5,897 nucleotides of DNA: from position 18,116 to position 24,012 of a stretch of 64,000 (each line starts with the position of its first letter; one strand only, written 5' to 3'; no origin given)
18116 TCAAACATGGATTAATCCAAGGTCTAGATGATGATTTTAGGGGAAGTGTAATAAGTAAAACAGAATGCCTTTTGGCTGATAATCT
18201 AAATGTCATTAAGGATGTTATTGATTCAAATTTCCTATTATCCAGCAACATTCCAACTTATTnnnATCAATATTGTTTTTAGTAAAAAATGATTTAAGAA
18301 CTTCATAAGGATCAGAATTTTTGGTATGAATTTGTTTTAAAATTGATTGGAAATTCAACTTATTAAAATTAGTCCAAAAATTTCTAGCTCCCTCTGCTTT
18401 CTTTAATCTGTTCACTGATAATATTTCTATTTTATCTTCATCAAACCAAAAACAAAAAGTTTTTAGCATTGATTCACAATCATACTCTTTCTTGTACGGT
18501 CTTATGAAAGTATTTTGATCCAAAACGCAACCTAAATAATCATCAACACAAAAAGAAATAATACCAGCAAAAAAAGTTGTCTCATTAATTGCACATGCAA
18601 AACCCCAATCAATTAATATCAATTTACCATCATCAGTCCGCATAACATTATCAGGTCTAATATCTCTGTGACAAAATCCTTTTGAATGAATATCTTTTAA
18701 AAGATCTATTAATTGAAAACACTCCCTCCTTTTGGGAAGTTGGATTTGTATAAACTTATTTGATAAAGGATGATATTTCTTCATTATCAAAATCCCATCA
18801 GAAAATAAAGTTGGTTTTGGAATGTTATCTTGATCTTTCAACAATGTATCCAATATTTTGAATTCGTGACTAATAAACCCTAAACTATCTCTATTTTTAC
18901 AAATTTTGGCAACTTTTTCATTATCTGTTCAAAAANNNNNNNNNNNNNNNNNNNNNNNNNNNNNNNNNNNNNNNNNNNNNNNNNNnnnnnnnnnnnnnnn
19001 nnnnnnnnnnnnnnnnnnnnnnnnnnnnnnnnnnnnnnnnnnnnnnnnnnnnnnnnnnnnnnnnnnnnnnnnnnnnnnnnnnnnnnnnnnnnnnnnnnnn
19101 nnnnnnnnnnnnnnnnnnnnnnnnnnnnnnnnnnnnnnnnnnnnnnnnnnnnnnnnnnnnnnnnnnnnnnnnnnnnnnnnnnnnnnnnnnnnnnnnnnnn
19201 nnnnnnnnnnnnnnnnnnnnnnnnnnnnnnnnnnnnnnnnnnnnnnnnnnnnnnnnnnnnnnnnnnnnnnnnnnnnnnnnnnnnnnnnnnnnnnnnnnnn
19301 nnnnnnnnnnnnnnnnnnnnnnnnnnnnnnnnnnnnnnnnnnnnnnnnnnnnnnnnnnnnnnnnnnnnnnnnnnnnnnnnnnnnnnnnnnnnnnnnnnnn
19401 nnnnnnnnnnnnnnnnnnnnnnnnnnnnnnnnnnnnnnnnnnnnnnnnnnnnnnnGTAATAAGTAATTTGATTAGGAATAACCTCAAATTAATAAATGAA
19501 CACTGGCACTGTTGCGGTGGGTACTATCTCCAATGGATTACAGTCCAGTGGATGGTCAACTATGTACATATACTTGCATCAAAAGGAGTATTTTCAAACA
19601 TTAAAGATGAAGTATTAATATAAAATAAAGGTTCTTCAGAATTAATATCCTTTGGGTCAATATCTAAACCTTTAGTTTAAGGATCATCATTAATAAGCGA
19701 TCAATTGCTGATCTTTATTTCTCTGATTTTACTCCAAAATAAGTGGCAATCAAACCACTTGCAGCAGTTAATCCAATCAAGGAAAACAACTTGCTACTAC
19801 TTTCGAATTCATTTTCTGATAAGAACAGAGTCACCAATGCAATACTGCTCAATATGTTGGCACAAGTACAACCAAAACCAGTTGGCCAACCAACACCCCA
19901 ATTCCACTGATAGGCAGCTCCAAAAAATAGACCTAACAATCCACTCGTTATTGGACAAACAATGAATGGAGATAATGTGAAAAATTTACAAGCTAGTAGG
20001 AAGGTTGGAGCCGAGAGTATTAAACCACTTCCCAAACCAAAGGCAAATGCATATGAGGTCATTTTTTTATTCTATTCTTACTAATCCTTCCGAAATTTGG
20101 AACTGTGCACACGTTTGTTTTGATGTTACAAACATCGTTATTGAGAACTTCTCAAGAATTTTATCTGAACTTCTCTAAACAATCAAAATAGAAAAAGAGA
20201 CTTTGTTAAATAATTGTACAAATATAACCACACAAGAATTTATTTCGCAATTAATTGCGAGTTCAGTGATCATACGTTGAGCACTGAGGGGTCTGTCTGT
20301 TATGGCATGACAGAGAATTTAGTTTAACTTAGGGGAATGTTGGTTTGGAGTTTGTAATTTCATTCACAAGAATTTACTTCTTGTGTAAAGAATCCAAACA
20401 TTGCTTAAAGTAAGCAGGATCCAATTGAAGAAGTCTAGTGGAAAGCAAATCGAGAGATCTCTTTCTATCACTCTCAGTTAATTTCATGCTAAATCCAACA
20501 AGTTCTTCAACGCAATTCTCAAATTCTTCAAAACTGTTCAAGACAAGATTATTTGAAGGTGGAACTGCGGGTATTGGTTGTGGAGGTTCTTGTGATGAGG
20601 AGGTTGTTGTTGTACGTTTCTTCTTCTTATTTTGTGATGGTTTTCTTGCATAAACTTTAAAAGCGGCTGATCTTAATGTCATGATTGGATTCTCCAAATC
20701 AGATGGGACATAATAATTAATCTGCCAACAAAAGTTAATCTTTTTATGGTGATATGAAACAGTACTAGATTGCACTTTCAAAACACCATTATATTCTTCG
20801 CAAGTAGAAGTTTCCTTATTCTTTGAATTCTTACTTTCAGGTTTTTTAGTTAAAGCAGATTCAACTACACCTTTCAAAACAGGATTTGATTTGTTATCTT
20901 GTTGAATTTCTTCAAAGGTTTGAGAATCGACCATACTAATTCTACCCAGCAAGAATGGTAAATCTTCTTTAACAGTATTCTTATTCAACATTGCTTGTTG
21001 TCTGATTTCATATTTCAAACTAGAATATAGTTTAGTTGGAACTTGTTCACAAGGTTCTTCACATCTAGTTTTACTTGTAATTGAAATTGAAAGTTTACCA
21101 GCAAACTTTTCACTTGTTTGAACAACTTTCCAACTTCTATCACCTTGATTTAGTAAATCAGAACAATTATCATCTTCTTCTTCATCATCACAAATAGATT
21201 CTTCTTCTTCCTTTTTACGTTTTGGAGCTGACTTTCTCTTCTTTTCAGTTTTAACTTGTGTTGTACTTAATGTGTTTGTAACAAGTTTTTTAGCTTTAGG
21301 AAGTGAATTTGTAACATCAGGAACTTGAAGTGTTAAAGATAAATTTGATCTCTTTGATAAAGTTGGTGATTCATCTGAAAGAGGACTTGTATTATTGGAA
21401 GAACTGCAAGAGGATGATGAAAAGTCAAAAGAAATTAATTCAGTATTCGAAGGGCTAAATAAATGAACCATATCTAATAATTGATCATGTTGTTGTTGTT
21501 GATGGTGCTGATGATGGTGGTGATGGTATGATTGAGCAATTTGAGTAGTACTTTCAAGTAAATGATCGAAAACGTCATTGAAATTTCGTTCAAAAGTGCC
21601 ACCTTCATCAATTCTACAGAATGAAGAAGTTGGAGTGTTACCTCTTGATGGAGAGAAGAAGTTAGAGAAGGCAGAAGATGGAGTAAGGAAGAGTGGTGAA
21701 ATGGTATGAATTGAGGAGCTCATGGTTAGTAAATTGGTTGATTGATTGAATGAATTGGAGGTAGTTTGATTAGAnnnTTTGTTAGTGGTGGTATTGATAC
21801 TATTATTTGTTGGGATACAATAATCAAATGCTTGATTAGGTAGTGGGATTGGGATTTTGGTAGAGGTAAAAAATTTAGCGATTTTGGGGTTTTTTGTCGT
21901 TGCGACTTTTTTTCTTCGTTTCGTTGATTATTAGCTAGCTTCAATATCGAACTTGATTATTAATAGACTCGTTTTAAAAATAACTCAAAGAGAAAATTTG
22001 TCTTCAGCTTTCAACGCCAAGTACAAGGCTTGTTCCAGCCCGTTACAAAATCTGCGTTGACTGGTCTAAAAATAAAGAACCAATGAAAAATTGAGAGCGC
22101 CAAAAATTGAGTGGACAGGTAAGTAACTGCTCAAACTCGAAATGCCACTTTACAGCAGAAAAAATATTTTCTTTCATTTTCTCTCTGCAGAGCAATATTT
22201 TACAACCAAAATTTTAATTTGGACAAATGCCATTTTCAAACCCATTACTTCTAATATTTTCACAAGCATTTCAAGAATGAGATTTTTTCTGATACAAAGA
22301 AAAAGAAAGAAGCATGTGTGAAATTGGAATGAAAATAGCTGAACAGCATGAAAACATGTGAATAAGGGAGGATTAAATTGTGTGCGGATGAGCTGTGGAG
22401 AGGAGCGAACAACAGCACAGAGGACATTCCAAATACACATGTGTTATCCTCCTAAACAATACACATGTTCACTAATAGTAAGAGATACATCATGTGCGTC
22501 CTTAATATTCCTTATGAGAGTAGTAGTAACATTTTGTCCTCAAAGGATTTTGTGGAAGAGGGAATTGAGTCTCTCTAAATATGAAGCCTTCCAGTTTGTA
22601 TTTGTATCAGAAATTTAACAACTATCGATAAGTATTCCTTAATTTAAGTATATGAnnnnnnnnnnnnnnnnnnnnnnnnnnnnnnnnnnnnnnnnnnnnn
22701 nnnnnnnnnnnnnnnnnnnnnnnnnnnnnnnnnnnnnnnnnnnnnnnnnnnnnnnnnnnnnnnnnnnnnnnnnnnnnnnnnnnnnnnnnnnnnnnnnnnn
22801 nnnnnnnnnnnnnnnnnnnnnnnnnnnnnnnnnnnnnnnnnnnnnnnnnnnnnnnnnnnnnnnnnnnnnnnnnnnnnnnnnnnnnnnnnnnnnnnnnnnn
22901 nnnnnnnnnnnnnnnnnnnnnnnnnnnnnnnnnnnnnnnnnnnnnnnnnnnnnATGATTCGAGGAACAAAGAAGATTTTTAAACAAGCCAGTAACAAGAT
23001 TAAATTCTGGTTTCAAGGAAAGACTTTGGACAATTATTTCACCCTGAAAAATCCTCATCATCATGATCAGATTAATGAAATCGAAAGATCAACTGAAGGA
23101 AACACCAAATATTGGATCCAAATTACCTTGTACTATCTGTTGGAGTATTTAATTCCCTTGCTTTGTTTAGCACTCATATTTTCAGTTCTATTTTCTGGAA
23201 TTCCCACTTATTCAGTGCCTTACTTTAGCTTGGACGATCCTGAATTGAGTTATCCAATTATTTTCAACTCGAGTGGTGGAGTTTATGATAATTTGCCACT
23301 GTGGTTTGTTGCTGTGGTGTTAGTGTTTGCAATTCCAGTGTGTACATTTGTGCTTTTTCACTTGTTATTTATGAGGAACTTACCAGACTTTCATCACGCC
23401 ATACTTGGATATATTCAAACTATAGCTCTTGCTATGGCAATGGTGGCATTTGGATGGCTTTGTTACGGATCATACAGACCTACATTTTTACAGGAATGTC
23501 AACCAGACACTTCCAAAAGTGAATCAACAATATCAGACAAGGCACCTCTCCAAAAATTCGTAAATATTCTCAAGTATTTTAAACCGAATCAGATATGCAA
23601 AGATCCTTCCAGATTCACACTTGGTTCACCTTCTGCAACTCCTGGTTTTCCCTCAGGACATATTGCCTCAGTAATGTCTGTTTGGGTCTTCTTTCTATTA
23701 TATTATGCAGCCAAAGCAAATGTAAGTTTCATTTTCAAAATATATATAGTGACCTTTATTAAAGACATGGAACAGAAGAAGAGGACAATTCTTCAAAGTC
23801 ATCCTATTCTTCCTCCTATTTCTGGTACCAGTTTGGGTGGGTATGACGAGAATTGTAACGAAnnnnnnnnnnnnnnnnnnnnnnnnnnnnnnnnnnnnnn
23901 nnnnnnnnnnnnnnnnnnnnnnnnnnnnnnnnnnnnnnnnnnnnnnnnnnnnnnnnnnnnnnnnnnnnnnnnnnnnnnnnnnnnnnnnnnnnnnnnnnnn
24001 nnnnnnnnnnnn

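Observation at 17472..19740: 60-bp perfect direct repeats bracket a 2.1 kb segment (kinase-like gene) at the distal end of the duplication; copy A carries a decayed 240-bp version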

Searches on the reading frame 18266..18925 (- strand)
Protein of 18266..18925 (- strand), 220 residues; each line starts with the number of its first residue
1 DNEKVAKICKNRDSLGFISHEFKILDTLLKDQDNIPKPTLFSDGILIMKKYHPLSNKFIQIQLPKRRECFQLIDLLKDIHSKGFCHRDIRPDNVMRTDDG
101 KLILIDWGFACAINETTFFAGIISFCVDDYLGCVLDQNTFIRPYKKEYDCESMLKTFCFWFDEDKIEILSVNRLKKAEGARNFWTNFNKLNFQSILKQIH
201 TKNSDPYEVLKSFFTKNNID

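Call 16: search_protein_families(library=pfam, max_evalue=0.1, proteins=[window:18266-18925:-])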
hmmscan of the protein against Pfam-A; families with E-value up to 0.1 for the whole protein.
seq(220 aa): 7 families
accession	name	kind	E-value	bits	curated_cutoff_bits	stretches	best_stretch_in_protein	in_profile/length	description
PF00069.31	Pkinase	-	3.6e-09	36.9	31.7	1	71-117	106-152/263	Protein kinase domain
PF01636.29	APH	-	4.5e-07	30.3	23.2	1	80-111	166-198/239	Phosphotransferase enzyme family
PF01163.29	RIO1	-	2.9e-06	27.5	22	1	19-112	56-153/187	RIO domain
PF01633.27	Choline_kinase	-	1e-05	25.4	29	1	68-114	147-195/300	Choline/ethanolamine kinase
PF03109.22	ABC1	-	0.0021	17.7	22.9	1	76-116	180-220/244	ABC1 atypical kinase-like domain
PF11388.13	DotA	-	0.022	15.3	25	1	136-180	13-57/105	Phagosome trafficking protein DotA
PF07714.23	PK_Tyr_Ser-Thr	-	0.098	12.4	23.1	0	76-114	115-153/258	Protein tyrosine and serine/threonine kinase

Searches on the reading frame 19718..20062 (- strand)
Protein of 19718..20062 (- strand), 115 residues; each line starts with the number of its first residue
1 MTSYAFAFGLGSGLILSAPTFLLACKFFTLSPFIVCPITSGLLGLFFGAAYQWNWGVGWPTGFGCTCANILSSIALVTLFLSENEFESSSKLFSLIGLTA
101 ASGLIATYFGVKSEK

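Call 10: list_cluster_members(proteins=[window:19718-20062:-, window:26764-28872:+, window:43735-45957:+, window:50844-53306:+, window:61330-63594:+, window:17523-17804:-, window:16521-17240:+, window:8450-9340:+, window:29946-31253:+, window:31467-32828:+])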
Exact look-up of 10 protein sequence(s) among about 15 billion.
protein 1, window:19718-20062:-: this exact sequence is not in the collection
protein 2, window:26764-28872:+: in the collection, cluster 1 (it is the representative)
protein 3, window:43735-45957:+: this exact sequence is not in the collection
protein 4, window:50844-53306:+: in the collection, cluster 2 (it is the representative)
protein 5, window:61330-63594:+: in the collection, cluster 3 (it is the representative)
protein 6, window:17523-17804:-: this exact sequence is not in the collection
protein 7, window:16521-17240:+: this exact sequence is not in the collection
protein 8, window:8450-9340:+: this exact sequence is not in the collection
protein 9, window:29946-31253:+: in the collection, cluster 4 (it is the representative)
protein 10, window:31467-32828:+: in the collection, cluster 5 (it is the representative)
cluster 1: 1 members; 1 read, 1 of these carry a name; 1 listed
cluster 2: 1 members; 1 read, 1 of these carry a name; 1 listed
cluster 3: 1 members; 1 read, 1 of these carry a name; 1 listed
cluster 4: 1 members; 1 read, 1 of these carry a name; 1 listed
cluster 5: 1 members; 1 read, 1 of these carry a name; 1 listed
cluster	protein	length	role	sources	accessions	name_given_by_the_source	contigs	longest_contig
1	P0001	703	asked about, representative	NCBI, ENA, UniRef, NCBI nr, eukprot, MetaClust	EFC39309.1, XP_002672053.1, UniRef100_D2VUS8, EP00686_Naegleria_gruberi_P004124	predicted protein [Naegleria gruberi] | Predicted protein n=1 Tax=Naegleria gruberi TaxID=5762 RepID=D2VUS8_NAEGR | uncharacterized protein NAEGRDRAFT_72771 [Naegleria gruberi]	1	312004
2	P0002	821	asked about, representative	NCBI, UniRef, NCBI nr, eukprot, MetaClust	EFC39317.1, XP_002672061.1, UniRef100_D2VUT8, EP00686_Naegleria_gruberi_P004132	predicted protein [Naegleria gruberi] | Predicted protein n=1 Tax=Naegleria gruberi TaxID=5762 RepID=D2VUT8_NAEGR | uncharacterized protein NAEGRDRAFT_72781 [Naegleria gruberi]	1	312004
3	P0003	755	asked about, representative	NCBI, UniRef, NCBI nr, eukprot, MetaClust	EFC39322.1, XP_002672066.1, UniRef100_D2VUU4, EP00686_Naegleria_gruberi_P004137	WD40 repeat-containing protein [Naegleria gruberi] | WD40 repeat-containing protein n=1 Tax=Naegleria gruberi TaxID=5762 RepID=D2VUU4_NAEGR | XP_002672066.1 WD40 repeat-containing protein [Naegleria gruberi strain NEG-M]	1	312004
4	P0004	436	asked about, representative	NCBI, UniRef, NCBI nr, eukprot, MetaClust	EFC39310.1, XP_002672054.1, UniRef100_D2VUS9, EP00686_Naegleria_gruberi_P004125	predicted protein [Naegleria gruberi] | Predicted protein n=1 Tax=Naegleria gruberi TaxID=5762 RepID=D2VUS9_NAEGR | uncharacterized protein NAEGRDRAFT_72772 [Naegleria gruberi]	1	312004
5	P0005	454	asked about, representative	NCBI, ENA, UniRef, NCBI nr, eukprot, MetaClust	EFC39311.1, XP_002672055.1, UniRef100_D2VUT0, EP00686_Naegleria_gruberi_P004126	hypothetical protein NAEGRDRAFT_81296 [Naegleria gruberi] | Uncharacterized protein n=1 Tax=Naegleria gruberi TaxID=5762 RepID=D2VUT0_NAEGR | uncharacterized protein NAEGRDRAFT_81296 [Naegleria gruberi]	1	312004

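Call 11: find_encoding_contigs(protein=P0001, flank=10000, max_places=6)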
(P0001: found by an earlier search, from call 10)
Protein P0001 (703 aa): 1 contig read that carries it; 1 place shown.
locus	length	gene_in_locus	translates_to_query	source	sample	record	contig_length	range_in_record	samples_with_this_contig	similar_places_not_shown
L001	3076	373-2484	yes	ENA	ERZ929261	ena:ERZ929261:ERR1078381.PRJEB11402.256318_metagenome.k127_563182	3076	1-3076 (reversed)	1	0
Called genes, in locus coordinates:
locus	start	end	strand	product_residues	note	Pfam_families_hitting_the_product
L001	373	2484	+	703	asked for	PF07002:Copine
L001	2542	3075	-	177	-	?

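Call 16: search_protein_families(library=pfam, max_evalue=0.1, proteins=[window:19718-20062:-])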
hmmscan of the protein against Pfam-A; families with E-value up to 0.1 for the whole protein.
seq(115 aa): 1 family
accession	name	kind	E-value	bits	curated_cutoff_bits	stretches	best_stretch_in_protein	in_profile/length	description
PF13063.11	DUF3925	-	0.049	14.3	25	0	24-47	37-60/65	Protein of unknown function (DUF3925)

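Call 25: find_homologous_proteins(query=window:19718-20062:-, max_evalue=10)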
Query seq(115 aa) (115 aa): 2 proteins with E <= 10 among 37 candidates.
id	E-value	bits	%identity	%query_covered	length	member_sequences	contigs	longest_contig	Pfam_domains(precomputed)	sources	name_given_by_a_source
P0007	2.6e-66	239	99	100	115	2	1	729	-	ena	-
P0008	8.0e-31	125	55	98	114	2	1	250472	-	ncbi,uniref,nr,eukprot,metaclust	ncbi:predicted protein [Naegleria gruberi]|uniref:Predicted protein n=1 Tax=Naegleria gruberi TaxID=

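Call 26: find_encoding_contigs(protein=P0007, flank=10000, max_places=10)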
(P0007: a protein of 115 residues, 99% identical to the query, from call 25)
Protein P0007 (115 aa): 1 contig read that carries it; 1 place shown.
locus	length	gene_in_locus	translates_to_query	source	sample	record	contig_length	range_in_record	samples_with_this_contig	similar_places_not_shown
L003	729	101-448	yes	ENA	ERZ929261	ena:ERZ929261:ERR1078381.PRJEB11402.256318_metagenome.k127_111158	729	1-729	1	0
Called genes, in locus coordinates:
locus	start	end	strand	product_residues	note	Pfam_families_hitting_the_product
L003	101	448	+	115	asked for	-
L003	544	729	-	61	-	?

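Call 27: find_encoding_contigs(protein=P0008, flank=10000, max_places=10)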
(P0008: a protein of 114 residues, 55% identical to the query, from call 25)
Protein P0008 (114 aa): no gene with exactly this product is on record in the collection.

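Call 35: search_protein_families(library=pfam, max_evalue=1, proteins=[P0008])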
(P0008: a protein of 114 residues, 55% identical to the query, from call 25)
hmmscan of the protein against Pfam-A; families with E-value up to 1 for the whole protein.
P0008 (114 aa): 0 families

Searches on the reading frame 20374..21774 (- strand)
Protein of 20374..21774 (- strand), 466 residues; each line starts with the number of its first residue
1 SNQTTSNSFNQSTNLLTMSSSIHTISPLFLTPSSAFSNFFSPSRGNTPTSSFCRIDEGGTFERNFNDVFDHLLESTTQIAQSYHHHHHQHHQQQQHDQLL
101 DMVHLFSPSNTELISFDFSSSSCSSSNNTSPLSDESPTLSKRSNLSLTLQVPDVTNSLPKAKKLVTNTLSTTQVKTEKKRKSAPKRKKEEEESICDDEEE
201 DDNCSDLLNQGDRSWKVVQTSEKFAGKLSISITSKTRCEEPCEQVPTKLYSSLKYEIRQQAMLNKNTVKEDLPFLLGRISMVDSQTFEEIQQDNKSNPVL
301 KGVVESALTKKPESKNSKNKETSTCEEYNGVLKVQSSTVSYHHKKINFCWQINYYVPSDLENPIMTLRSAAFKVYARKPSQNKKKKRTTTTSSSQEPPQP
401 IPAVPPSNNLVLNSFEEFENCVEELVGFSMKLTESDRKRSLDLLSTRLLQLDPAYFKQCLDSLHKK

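Call 35: search_protein_families(library=pfam, max_evalue=1, proteins=[window:20374-21774:-])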
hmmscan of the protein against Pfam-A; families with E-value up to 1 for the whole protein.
window:20374-21774:- (466 aa): 4 families
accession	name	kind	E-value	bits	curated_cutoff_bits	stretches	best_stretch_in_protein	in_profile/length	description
PF02166.21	Androgen_recep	-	0.008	15.4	25.3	1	70-154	179-266/501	Androgen receptor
PF06375.16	AP3D1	-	0.11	13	28.2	1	124-203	31-116/156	AP-3 complex subunit delta-1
PF07840.17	FadR_C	-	0.13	12.6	23.6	0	64-119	22-76/164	FadR C-terminal domain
PF21105.3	DyP_N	-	0.95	10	27.5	0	52-103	19-67/163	DyP dimeric alpha+beta barrel domain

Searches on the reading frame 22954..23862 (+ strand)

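Call 35: search_protein_families(library=pfam, max_evalue=1, proteins=[window:22954-23862:+])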
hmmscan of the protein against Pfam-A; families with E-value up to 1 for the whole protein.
window:22954-23862:+ (303 aa): 1 family
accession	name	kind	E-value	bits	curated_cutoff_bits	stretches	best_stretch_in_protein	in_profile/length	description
PF01569.27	PAP2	-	4.9e-07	30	27.2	1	151-257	3-76/130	PAP2 superfamily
